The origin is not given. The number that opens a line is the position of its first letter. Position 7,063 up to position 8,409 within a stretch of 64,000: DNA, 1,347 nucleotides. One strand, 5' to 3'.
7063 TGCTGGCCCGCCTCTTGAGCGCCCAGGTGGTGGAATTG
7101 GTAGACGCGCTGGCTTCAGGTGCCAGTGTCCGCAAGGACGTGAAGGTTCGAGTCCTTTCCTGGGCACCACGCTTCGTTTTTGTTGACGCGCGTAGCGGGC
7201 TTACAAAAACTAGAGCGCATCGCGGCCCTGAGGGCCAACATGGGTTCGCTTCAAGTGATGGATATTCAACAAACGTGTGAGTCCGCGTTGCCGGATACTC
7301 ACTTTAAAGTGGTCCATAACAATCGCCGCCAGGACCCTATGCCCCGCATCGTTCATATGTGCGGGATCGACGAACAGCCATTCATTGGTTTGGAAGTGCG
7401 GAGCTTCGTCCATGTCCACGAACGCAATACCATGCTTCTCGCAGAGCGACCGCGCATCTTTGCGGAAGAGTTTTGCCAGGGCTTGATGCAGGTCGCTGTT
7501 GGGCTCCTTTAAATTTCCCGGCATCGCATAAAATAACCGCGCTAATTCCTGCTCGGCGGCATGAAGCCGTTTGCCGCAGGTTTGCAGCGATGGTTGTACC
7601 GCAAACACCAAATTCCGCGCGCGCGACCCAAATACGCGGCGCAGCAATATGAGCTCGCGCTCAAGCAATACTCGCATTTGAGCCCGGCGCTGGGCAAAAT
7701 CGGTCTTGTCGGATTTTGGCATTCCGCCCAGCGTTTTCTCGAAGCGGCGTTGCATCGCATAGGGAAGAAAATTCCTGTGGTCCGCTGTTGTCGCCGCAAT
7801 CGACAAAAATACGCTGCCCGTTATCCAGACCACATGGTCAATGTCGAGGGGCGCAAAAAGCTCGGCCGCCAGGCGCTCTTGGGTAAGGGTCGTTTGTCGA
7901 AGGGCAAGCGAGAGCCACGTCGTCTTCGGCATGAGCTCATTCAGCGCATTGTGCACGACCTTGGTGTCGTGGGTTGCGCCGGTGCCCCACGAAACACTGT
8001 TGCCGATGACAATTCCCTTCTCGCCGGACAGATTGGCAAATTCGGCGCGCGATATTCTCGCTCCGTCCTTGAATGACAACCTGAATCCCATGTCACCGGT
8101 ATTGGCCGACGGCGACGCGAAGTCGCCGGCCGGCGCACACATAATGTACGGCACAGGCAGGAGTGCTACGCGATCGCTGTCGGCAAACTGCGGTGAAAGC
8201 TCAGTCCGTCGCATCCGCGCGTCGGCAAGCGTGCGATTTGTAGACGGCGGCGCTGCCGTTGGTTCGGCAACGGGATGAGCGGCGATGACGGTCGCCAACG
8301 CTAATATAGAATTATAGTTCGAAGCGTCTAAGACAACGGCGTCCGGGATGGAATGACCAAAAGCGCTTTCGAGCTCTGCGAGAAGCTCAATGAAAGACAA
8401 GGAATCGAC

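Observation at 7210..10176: Single 988-aa FAAL - carrier protein - SGNH fusion next to tRNA-Leu: a self-contained load/carry/transfer enzyme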

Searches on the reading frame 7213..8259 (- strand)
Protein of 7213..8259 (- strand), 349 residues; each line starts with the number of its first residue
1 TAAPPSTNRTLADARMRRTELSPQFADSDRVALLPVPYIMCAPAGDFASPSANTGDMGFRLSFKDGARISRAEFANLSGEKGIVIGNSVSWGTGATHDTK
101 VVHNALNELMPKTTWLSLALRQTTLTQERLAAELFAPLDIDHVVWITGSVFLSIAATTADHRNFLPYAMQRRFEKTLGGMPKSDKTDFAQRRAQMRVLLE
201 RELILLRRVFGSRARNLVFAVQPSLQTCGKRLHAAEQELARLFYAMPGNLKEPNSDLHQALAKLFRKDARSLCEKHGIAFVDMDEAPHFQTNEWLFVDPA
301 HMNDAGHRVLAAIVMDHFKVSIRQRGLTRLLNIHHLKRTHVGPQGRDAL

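Call 11: find_homologous_proteins(query=window:7213-8259:-)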
Query window:7213-8259:- (349 aa): 1 proteins with E <= 0.001 among 5010 candidates.
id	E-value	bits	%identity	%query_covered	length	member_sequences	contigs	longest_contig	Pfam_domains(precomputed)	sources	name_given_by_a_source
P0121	4.6e-37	146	35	85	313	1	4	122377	-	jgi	jgi:hypothetical protein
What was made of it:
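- Tried and rejected: C-terminal domain as single query: A word-indexed search found only one standalone protein, P0121 (call 11).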

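Call 16: search_solved_structures(query=A2, max_evalue=10, show_alignments=2)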
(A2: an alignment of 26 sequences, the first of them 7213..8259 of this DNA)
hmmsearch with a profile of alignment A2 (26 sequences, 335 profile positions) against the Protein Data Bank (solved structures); distinct sequences matched with E-value up to 10: 4.
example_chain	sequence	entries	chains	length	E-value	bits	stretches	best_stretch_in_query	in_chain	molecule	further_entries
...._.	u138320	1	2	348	5.6e-51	177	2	18-178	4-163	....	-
6nkd_A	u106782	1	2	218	0.17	14.4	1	269-327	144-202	Lip_vut3, C2L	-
4oap_A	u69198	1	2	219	0.39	13.2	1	271-327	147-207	Acetyl xylan esterase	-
3mil_A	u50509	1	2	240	1.4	11.4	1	276-330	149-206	Isoamyl acetate-hydrolyzing esterase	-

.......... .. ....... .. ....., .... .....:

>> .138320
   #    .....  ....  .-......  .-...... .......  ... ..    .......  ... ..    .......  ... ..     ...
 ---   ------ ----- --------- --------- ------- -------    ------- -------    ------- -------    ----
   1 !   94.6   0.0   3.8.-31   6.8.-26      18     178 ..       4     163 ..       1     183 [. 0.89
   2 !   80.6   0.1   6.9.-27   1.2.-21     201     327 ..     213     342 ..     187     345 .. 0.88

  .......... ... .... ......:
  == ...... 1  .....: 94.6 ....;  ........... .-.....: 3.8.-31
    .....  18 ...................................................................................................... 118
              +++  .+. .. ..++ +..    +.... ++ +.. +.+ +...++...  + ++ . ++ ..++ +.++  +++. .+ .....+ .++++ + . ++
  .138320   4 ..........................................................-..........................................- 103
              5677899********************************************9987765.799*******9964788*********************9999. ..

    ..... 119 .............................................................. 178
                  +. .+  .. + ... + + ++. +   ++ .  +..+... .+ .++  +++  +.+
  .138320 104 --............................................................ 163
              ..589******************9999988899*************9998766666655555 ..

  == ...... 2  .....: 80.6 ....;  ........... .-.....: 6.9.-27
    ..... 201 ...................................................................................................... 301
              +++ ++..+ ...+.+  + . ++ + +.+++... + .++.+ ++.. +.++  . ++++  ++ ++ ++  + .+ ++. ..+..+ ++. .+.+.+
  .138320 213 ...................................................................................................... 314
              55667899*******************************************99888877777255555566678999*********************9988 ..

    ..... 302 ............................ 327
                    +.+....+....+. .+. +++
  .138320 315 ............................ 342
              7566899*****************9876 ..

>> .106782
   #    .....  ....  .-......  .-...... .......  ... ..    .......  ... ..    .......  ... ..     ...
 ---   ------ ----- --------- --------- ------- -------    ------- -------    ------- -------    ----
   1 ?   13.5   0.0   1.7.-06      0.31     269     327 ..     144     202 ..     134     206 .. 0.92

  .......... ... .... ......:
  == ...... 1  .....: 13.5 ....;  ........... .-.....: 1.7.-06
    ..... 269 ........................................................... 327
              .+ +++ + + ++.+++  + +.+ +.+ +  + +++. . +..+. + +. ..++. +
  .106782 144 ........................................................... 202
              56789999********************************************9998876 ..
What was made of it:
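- On CgnD-like SGNH subfamily: Profile E 5.6e-51 in two stretches that cover about 288 of the 335 profile positions (call 16).
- Closest known: CgnD. Same: It is homologous to the C-terminal domain over nearly its whole length (profile E 5.6e-51, call 16).
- Checked: That came from a profile hit to PDB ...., CgnD (E 5.6e-51, call 16).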

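Call 25: predict_structure(alignment_id=A2)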
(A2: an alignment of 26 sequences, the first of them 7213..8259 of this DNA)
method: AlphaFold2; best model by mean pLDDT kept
length: 349 residues; sequences in the alignment: 26
mean_pLDDT: 90.5   pTM: 0.88
mean pLDDT of the five models: 90.5, 89.7, 89.2, 88.5, 88.2
residues with pLDDT >= 90: 248; 70-90: 75; 50-70: 22; < 50: 4
segments of 3 or more residues with pLDDT < 50: none
pLDDT, mean of each block of 10 residues (from residue 1): 59 93 96 92 97 97 98 97 98 98 98 98 95 97 96 83 79 79 75 92 98 97 95 97 85 78 95 98 97 96 98 96 83 77 56
secondary structure, 60 per line:
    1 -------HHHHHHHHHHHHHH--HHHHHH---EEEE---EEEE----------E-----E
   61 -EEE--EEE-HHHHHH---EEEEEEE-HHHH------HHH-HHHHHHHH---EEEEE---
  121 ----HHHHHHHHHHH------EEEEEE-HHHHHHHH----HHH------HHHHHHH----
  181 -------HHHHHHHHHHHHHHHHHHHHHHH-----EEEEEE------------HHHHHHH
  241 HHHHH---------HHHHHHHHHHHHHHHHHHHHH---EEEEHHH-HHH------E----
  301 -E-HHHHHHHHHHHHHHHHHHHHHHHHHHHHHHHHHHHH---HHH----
elements in order: H8-21 H24-29 E33-36 E40-43 E62-64 E67-69 H71-76 E80-86 H88-91 H102-109 E113-117 H125-135 E142-147 H149-156 H170-176 H188-210 E216-221 H234-245 H255-275 E279-282 H304-339
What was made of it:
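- On SGNH/GDSL hydrolase superfamily: The model has pLDDT 90.5 (call 25).
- Checked: It also came from an AlphaFold model (pLDDT 90.5, pTM 0.88, call 25).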

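Call 30: fold_search(model_id=the predicted structure, library=pdb)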
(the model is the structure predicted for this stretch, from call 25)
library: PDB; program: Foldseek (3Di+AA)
matches with E <= 10: 1038; with E <= 0.001: 57
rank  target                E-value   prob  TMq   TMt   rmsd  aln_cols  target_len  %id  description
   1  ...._A                1.9e-19  1.00  0.73  0.85   3.2       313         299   24  Structure of crocagin biosynthetic protein CgnD (released 2023-02-22)
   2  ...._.                8.3e-18  1.00  0.71  0.82   3.4       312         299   24  Structure of crocagin biosynthetic protein CgnD (released 2023-02-22)
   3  5mal_A                4.2e-06  1.00  0.42  0.60   6.7       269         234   13  Crystal structure of extracelular lipase from Streptomyces rimosus at 1.7A resolution (released 2017-06-14)
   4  4hyq                  4.2e-06  1.00  0.42  0.59   7.3       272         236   12  Crystal structure of phospholipase A1 from Streptomyces albidoflavus NA297 (released 2013-05-29)
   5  8ik1_A                5.7e-06  1.00  0.42  0.67   5.9       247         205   16  EstL5 in complex of PMSF (released 2023-03-29)
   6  8zbc_A                6.0e-06  1.00  0.40  0.58  10.7       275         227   16  An acyltransferase with selective perhydrolytic activity (released 2025-04-30)
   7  1yzf                  8.6e-06  1.00  0.41  0.70   5.1       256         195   12  Crystal structure of the lipase/acylhydrolase from Enterococcus faecalis (released 2005-04-12)
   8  8zbc_B                8.6e-06  1.00  0.40  0.58  10.7       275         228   16  An acyltransferase with selective perhydrolytic activity (released 2025-04-30)
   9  5jd3_A                1.4e-05  1.00  0.37  0.56   7.6       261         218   17  Crystal structure of LAE5, an alpha/beta hydrolase enzyme from the metagenome of Lake Arreo, Spain (released 2016-05-04)
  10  7e16_A                1.5e-05  1.00  0.41  0.66   6.2       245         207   13  crystal structure of GDSL esterase from Geobacillus thermodenitrificans (released 2021-04-14)
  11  8zbc_C                1.5e-05  1.00  0.37  0.56  10.9       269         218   15  An acyltransferase with selective perhydrolytic activity (released 2025-04-30)
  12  4rw0_A                2.5e-05  1.00  0.40  0.71   5.5       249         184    9  Crystal structure of a member of the lipolytic protein G-D-S-L family from Veillonella parvula DSM 2008 (released 2015-01-28)
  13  5jd3_G                2.5e-05  1.00  0.38  0.56   6.5       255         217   16  Crystal structure of LAE5, an alpha/beta hydrolase enzyme from the metagenome of Lake Arreo, Spain (released 2016-05-04)
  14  3rjt_A                3.2e-05  1.00  0.42  0.65   5.2       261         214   16  Crystal structure of lipolytic protein G-D-S-L family from Alicyclobacillus acidocaldarius subsp. acidocaldarius DSM 4 (released 2011-04-27)
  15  7bxd                  4.3e-05  1.00  0.41  0.63   7.0       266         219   15  Crystal structure of Ca_00815 (released 2021-04-21)
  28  1ivn                  2.2e-04  1.00  0.34  0.60   6.5       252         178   10  E.coli Thioesterase I/Protease I/Lysophospholiase L1 (released 2003-07-08)
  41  1u8u                  4.6e-04  1.00  0.34  0.59   6.5       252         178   12  E. coli Thioesterase I/Protease I/Lysophospholiase L1 in complexed with octanoic acid (released 2005-04-05)
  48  3skv_A                6.2e-04  1.00  0.36  0.36   6.4       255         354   14  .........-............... SsfX3 from a Tetracycline Biosynthetic Pathway (released 2011-10-05)
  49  2q0q_A                6.5e-04  1.00  0.39  0.59   7.1       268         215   14  Structure of the Native M. Smegmatis Aryl Esterase (released 2007-12-11)
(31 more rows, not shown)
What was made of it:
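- On SGNH/GDSL hydrolase superfamily: Foldseek gives 57 matches at E <= 1e-3, and nearly all of the 50 listed are GDSL/SGNH enzymes (call 30).
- On CgnD-like SGNH subfamily: TMq 0.73 / TMt 0.85 (call 30).
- Closest known: CgnD. Same: It is the best structural match (TMq 0.73 / TMt 0.85, 24% identity, call 30).
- Checked: That model matches CgnD (TMq 0.73 / TMt 0.85) and then dozens of GDSL/SGNH esterases (call 30).
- The SGNH fold is predicted with high confidence, and its closest match is CgnD (calls 16, 25, 30). SGNH acyltransferases are among the structural matches (8zbc, SsfX3 3skv, MsAcT 2q0q; call 30). The nearest structural matches after CgnD are lipases, phospholipase A1 and esterases (call 30). 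E. coli TesA/thioesterase I is among the matches (1ivn, 1u8u; call 30).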

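Call 32: find_encoding_contigs(protein=P0121, flank=10000, max_places=2)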
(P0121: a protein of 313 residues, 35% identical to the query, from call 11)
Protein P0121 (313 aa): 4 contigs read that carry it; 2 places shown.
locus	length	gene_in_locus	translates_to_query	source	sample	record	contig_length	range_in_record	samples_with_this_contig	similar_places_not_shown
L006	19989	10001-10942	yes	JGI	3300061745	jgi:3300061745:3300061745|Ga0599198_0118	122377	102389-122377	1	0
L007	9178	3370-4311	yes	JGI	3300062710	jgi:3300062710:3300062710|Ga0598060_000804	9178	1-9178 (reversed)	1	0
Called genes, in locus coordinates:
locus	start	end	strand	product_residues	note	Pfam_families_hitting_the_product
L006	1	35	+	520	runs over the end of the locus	PF09820:AAA-ATPase_like, PF08011:PDDEXK_9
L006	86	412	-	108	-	PF05400:FliT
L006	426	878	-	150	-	PF02561:FliS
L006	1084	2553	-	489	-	PF00669:Flagellin_N, PF07196:Flagellin_IN (faint), PF00700:Flagellin_C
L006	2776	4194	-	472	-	PF02465:FliD_N, PF07196:Flagellin_IN (weak), PF07195:FliD_C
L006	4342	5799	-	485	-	PF00669:Flagellin_N, PF07196:Flagellin_IN (weak), PF00700:Flagellin_C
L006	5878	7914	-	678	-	PF12895:ANAPC3 (faint), PF13174:TPR_6 (faint), PF13176:TPR_7 (faint), PF13371:TPR_9 (faint), PF14559:TPR_19 (weak), PF07719:TPR_2 (weak), PF13424:TPR_12, PF13432:TPR_16, +9 more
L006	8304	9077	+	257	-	-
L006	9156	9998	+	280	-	PF04055:Radical_SAM, PF13186:SPASM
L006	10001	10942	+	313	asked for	-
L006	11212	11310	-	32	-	-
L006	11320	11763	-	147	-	PF05598:DUF772 (weak), PF01609:DDE_Tnp_1 (weak)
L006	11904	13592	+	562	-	PF04989:RMNT_CmcI, PF13578:Methyltransf_24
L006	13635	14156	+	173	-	PF08241:Methyltransf_11, PF13489:Methyltransf_23 (weak), PF13649:Methyltransf_25 (weak)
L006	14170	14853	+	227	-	-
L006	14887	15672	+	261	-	PF03372:Exo_endo_phos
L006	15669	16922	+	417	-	PF13091:PLDc_2, PF00614:PLDc (faint), PF13091:PLDc_2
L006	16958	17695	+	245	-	PF01227:GTP_cyclohydroI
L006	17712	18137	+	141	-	PF04940:BLUF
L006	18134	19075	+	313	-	-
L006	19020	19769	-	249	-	PF00899:ThiF, PF03435:Sacchrp_dh_NADP (weak)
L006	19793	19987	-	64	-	?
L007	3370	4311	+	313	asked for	-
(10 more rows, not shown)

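Call 50: search_protein_representatives(alignment_id=A2)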
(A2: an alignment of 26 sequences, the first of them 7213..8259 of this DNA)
Query: 26 sequences, 335 profile positions. Proteins with E-value up to 0.001 (for the whole library): 2318; up to 1e-10: 753; up to 1e-30: 351. The best 150 are listed.
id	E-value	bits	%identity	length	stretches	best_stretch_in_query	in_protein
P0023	2.6e-123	428.0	-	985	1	12-333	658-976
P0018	2.0e-118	412.0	-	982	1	12-333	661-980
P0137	2.9e-112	391.7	-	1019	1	20-332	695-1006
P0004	3.5e-112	391.4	-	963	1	12-332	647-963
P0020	4.1e-112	391.2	-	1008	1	2-334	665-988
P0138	4.2e-111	387.9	-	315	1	21-333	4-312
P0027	6.2e-111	387.3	-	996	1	22-333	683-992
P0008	5.5e-110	384.2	-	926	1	10-332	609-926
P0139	3.0e-108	378.5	-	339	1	2-332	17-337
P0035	3.1e-108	378.5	-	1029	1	13-332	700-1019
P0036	6.3e-103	361.0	-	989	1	4-333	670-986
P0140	2.0e-94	333.1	-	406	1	10-332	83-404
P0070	2.6e-94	332.7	-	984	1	3-331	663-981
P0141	3.9e-93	328.8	-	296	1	47-333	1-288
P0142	5.1e-93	328.4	-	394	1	21-332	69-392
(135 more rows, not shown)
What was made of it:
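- Tried and rejected: The exhaustive profile search was needed to see the family (call 50).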

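Call 64: search_protein_families(library=ncbifam, proteins=[L006:9156-9998:+, L006:11904-13592:+, L006:8304-9077:+, L006:10001-10942:+], max_evalue=0.00001)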
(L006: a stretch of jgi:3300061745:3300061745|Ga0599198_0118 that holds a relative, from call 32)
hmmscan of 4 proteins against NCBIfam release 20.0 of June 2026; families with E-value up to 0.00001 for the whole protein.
L006:9156-9998:+ (280 aa): 4 families
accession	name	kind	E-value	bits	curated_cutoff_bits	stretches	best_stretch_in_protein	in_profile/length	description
TIGR04317.1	W_rSAM_matur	equivalog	2.3e-13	50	380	1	11-163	7-153/349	tungsten cofactor oxidoreductase radical SAM maturase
NF033640.1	N_Twi_rSAM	subfamily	6e-13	48.7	170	1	63-158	181-277/398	twitch domain-containing radical SAM protein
TIGR02666.1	moaA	equivalog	1.6e-07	30.6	284.05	1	12-146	14-150/336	GTP 3',8-cyclase MoaA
TIGR04311.1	rSAM_Geo_metal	subfamily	3.8e-06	26.2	400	0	12-149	7-142/423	radical SAM/SPASM family putative metalloenzyme maturase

L006:11904-13592:+ (562 aa): 1 family
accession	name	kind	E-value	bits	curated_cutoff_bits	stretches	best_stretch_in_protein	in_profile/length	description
NF045824.1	RhmsylMtase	equivalog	7.5e-70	234.9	400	1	343-561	5-225/226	rhamnosyl O-methyltransferase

L006:8304-9077:+ (257 aa): 0 families

L006:10001-10942:+ (313 aa): 0 families

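Call 74: search_protein_families(library=pfam, proteins=[window:7213-8259:-], max_evalue=10)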
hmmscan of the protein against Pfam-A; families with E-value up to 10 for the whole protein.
window:7213-8259:- (349 aa): 2 families
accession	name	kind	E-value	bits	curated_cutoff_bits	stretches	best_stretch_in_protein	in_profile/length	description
PF13472.12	Lipase_GDSL_2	-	6.4e-06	27.2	32.9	1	224-309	88-178/178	GDSL-like Lipase/Acylhydrolase family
PF00657.28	Lipase_GDSL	-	0.12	12.9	23.6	1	250-312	141-206/208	GDSL-like Lipase/Acylhydrolase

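Call 84: find_related_loci(query=A3, collection=metagenome_contigs, flank=10000)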
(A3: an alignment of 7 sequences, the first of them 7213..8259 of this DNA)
Query A3 (349 aa) in metagenome_contigs; peptide patterns used: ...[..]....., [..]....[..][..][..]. (x = any residue, [..] = any of these).
194 stretches matched a pattern; 3 encode a relative of the query (tblastn E <= 1e-3); 3 distinct loci.
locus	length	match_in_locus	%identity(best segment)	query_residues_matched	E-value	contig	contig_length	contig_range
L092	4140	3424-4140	99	1-239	3e-165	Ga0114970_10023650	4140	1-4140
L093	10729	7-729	46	79-314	8e-64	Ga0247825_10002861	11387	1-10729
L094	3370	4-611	50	73-314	5e-30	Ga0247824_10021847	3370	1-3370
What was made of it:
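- Tried and rejected: Metagenome scan with a clade-specific alignment: It gave only three loci (call 84).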
